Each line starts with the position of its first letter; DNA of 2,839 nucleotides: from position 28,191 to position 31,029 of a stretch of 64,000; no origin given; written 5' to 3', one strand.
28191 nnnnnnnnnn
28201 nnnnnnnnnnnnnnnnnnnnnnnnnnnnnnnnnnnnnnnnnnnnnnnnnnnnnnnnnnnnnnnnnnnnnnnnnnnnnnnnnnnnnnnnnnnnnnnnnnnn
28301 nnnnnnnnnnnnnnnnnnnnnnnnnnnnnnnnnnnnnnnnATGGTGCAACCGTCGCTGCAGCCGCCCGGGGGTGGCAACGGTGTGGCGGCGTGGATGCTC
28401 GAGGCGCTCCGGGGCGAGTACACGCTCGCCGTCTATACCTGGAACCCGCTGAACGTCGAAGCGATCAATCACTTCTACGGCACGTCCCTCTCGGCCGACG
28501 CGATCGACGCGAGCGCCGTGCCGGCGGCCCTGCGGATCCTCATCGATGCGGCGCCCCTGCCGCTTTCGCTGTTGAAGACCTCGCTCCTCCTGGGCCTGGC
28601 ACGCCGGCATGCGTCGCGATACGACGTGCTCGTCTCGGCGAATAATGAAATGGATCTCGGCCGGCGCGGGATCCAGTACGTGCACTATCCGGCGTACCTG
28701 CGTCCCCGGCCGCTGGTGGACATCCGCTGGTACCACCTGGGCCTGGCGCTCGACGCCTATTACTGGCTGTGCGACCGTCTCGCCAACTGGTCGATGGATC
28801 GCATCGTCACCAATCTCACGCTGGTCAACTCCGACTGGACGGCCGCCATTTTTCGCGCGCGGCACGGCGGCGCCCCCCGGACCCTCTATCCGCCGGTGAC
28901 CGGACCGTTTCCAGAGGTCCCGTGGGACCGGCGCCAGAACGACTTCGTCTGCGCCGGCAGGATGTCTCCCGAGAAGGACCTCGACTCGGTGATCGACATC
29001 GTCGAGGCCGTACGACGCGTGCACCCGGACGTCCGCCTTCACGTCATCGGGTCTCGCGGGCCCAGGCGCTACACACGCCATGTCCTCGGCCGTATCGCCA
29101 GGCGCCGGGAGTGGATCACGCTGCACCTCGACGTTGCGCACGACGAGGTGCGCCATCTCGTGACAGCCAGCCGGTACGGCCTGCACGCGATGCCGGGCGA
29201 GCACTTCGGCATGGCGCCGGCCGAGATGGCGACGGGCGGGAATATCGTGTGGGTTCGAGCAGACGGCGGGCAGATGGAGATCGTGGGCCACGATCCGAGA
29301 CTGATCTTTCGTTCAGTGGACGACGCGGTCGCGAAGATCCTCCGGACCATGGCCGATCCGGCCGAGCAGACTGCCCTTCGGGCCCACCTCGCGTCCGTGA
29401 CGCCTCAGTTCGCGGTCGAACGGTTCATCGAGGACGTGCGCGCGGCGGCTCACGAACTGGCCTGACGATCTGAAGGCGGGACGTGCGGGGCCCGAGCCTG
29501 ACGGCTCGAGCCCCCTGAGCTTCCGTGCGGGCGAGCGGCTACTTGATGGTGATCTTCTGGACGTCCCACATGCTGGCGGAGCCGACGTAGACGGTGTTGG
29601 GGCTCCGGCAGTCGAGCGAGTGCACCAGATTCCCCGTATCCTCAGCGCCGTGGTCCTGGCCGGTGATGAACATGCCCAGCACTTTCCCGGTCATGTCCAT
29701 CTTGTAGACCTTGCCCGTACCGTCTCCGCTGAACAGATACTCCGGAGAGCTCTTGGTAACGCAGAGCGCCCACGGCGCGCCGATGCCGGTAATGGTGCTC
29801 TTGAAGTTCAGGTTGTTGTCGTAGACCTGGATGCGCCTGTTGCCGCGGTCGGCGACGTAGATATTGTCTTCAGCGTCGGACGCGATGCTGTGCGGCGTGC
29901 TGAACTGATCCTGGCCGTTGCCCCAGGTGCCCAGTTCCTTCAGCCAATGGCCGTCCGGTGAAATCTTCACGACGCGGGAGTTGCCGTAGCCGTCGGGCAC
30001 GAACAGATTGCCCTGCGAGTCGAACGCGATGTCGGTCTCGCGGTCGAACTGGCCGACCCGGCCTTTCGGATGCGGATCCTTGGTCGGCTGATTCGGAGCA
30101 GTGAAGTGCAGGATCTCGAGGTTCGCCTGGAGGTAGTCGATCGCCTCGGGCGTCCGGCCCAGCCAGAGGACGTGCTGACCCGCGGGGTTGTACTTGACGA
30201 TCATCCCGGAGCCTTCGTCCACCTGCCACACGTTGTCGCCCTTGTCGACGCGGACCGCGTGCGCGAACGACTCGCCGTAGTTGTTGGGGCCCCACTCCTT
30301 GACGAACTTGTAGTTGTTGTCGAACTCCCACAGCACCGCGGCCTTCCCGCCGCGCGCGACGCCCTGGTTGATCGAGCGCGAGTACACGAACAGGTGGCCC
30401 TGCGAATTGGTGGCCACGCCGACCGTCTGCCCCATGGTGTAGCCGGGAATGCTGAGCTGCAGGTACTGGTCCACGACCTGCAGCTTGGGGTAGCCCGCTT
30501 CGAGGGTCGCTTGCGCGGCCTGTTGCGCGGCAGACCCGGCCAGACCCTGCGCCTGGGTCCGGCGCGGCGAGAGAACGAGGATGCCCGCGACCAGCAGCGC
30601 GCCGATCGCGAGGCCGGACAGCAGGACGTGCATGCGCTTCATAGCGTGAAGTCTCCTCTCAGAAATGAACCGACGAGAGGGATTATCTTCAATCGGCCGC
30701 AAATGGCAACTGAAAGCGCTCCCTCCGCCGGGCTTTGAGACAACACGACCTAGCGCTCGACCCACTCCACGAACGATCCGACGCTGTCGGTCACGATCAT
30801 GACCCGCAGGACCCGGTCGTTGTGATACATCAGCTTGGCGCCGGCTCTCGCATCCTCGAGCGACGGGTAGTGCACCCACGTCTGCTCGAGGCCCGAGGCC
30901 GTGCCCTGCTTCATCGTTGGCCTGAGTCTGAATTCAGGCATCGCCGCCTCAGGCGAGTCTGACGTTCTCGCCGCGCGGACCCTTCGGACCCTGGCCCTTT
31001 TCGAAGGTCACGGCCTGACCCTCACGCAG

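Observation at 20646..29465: Eight-gene co-directional cluster: BBE-type FAD oxidase, radical SAM/SPASM enzyme, AttEFGH-like ABC system, methyltransferase and GT4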

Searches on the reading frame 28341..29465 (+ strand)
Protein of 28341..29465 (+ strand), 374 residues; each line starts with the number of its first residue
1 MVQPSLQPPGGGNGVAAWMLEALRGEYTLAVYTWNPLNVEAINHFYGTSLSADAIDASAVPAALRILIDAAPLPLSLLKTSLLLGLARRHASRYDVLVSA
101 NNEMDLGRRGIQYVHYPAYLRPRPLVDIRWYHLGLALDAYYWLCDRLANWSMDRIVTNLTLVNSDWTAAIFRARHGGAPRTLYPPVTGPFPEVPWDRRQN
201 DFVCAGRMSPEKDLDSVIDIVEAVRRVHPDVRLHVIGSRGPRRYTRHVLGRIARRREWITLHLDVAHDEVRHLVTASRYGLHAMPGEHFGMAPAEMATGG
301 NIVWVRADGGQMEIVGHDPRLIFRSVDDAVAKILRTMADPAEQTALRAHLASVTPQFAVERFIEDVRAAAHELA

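Call 4: search_protein_families(library=pfam, proteins=[window:28341-29465:+], max_evalue=0.01)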
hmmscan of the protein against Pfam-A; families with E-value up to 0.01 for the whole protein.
window:28341-29465:+ (374 aa): 2 families
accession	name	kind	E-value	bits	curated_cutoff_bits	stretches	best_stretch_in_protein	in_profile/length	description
PF00534.26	Glycos_transf_1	-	7.4e-13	48.8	26.4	1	194-345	10-164/172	Glycosyl transferases group 1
PF13692.12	Glyco_trans_1_4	-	3.6e-08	34.2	27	1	200-339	2-142/142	Glycosyl transferases group 1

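Call 5: search_protein_families(library=ncbifam, proteins=[window:28341-29465:+], max_evalue=0.01)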
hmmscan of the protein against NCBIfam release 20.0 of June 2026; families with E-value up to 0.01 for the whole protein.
window:28341-29465:+ (374 aa): 4 families
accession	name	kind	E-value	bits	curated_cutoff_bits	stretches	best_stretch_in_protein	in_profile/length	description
NF041876.1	EPS_EpsE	equivalog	2.2e-05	23.9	400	1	192-348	206-370/389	exopolysaccharide biosynthesis GT4 family glycosyltransferase EpsE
NF053787.1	GlcN_PG_synth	equivalog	4.1e-05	22.6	480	1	202-367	200-353/361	N-acetylglucosaminyl phosphatidylglycerol synthase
NF038255.1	exopoly_VpsD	equivalog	0.0025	16.7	300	1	201-298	205-304/381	VpsD family glycosyltransferase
NF041139.1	TreT_Thcocales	equivalog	0.0062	15.4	775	1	205-341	235-379/412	trehalose synthase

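Call 47: find_homologous_proteins(query=window:28341-29462:+)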
Query window:28341-29462:+ (374 aa): 1195 proteins with E <= 0.001 among 8000 candidates; the best 120 are listed.
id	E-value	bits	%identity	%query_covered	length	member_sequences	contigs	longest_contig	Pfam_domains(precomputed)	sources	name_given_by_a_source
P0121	4.4e-252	854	100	100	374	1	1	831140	PF00534.27,PF13692.13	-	-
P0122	1.2e-165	569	67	99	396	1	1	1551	PF00534.27,PF13692.13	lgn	-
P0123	3.3e-164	564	68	99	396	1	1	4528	PF00534.27,PF13692.13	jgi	jgi:glycosyltransferase involved in cell wall biosynthesis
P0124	1.3e-163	563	68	100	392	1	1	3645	PF00534.27,PF13524.13,PF13692.13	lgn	-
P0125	1.8e-158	546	65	99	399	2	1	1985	PF00534.27,PF13692.13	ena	-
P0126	1.3e-153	530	64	99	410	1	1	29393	PF00534.27,PF13692.13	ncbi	-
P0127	2.6e-152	525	64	99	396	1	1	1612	PF00534.27,PF13692.13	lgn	-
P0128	4.1e-151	521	62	99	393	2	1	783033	PF00534.27,PF13692.13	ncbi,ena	-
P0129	7.4e-150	517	62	100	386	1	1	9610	PF00534.27,PF13692.13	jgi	jgi:glycosyltransferase involved in cell wall biosynthesis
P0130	8.2e-149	514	62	99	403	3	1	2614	PF00534.27,PF13692.13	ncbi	-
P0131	1.0e-147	510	61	99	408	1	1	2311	PF00534.27,PF13692.13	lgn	-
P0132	3.4e-146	505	60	100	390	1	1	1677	PF00534.27,PF13692.13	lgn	-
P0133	4.3e-146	505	60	100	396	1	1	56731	PF00534.27,PF13692.13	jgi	jgi:glycosyltransferase involved in cell wall biosynthesis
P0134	1.0e-144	500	59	100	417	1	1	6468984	PF00534.27,PF13692.13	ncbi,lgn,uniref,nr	ncbi:hypothetical protein TBR22_A01670 [Luteitalea sp. TBR-22]|uniref:glycosyltransferase family 4 p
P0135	1.2e-142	493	58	99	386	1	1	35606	PF00534.27,PF13692.13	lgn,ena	-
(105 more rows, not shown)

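Call 48: find_encoding_contigs(protein=P0128, flank=8000, max_places=1)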
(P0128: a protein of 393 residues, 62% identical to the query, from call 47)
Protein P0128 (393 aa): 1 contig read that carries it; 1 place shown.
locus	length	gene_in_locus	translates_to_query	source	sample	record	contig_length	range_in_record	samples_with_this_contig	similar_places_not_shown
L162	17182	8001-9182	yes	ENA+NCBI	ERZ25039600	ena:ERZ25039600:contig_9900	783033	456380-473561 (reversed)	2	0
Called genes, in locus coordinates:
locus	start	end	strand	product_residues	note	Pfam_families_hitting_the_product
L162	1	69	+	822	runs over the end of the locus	PF00488:MutS_V, PF01713:Smr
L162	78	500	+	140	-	PF01807:Zn_ribbon_DnaG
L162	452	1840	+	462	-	PF08275:DNAG_N, PF01751:Toprim, PF13155:Toprim_2, PF13362:Toprim_3 (faint), PF13662:Toprim_4, PF10410:DnaB_bind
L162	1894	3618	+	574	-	PF03979:Sigma70_r1_1, PF00140:Sigma70_r1_2, PF04542:Sigma70_r2, PF04539:Sigma70_r3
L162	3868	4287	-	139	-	PF01850:PIN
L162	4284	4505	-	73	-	-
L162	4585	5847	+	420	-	PF01244:Peptidase_M19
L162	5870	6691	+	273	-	PF24741:AlkZ-rel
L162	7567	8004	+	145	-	-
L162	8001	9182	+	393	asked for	PF00534:Glycos_transf_1, PF13692:Glyco_trans_1_4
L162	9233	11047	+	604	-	PF00331:Glyco_hydro_10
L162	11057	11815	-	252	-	-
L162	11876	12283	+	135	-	PF12146:Hydrolase_4 (weak), PF00561:Abhydrolase_1, PF12697:Abhydrolase_6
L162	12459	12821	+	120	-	-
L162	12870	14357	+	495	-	-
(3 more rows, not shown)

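Call 49: find_encoding_contigs(protein=P0134, flank=8000, max_places=1)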
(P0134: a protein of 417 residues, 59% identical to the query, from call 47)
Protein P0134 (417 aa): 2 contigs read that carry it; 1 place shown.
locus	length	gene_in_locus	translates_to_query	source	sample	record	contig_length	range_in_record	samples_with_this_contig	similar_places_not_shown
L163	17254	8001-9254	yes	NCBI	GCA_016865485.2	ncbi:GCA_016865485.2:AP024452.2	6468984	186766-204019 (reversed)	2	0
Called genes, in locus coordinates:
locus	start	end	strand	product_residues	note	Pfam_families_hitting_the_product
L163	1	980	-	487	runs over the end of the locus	PF00266:Aminotran_5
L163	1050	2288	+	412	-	PF02746:MR_MLE_N, PF13378:MR_MLE_C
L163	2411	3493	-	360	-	PF00294:PfkB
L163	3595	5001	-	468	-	PF03446:NAD_binding_2, PF00393:6PGD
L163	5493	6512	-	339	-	PF13620:CarboxypepD_reg (weak)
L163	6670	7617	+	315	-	PF13483:Lactamase_B_3, PF12706:Lactamase_B_2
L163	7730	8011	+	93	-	PF08922:DUF1905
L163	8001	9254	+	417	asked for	PF00534:Glycos_transf_1, PF13692:Glyco_trans_1_4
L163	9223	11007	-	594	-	PF00664:ABC_membrane (faint), PF00005:ABC_tran, PF02463:SMC_N (faint)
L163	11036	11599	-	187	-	-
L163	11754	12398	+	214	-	PF02826:2-Hacid_dh_C (weak), PF03446:NAD_binding_2 (weak), PF03807:F420_oxidored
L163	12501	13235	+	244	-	PF06439:3keto-disac_hyd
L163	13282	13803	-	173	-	PF13442:Cytochrome_CBB3 (weak)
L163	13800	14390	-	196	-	PF01914:MarC, PF03741:TerC (weak)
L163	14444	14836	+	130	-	-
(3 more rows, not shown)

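Call 50: find_encoding_contigs(protein=P0126, flank=8000, max_places=1)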
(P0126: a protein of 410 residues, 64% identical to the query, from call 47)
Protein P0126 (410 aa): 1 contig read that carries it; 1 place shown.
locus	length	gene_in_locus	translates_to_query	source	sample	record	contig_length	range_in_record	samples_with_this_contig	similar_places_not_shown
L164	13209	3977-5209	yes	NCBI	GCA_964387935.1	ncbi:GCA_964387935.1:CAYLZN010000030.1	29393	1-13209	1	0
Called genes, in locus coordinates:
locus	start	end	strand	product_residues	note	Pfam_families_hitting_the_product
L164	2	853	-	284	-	?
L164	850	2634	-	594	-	PF00654:Voltage_CLC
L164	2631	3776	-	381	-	PF13428:TPR_14 (faint), PF13432:TPR_16 (weak), PF23914:TPR_CcmH_CycH (faint), PF14559:TPR_19, PF13432:TPR_16 (weak)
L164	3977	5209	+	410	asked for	PF00534:Glycos_transf_1, PF13692:Glyco_trans_1_4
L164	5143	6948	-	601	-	PF00005:ABC_tran, PF02463:SMC_N (faint)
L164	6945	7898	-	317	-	PF00092:VWA, PF13519:VWA_2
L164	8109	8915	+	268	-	PF03575:Peptidase_S51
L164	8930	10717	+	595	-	PF00246:Peptidase_M14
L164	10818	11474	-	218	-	-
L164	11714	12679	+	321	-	PF19420:DDAH_eukar, PF02274:ADI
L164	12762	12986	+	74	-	-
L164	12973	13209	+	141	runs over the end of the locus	PF01850:PIN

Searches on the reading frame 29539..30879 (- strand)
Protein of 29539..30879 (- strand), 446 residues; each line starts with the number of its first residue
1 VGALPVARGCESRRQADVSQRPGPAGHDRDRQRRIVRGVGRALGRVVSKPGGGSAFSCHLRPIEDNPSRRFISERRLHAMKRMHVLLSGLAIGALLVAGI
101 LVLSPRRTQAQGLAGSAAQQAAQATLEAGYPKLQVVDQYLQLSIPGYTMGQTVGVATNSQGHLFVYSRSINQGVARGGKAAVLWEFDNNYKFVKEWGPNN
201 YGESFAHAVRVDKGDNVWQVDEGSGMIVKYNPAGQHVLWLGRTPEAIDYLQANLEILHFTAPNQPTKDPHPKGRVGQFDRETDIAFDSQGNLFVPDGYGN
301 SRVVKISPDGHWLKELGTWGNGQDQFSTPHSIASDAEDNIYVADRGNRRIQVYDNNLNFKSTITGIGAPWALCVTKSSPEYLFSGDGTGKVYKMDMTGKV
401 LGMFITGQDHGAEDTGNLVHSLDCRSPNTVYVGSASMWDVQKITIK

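Call 8: search_protein_families(library=pfam, proteins=[window:29539-30879:-], max_evalue=0.001)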
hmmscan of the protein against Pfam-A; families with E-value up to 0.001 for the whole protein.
window:29539-30879:- (446 aa): 3 families
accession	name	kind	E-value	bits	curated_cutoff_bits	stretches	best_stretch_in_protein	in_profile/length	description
PF01436.27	NHL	-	3.4e-12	46.2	20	1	326-353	1-28/28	NHL repeat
PF22701.2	Mala_s_1-like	-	1.9e-05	24.9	27.5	1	283-357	92-160/195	Mal s 1 allergenic protein-like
PF06739.17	SBBP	-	0.00042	20.6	20.5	0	328-343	14-29/38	Beta-propeller repeat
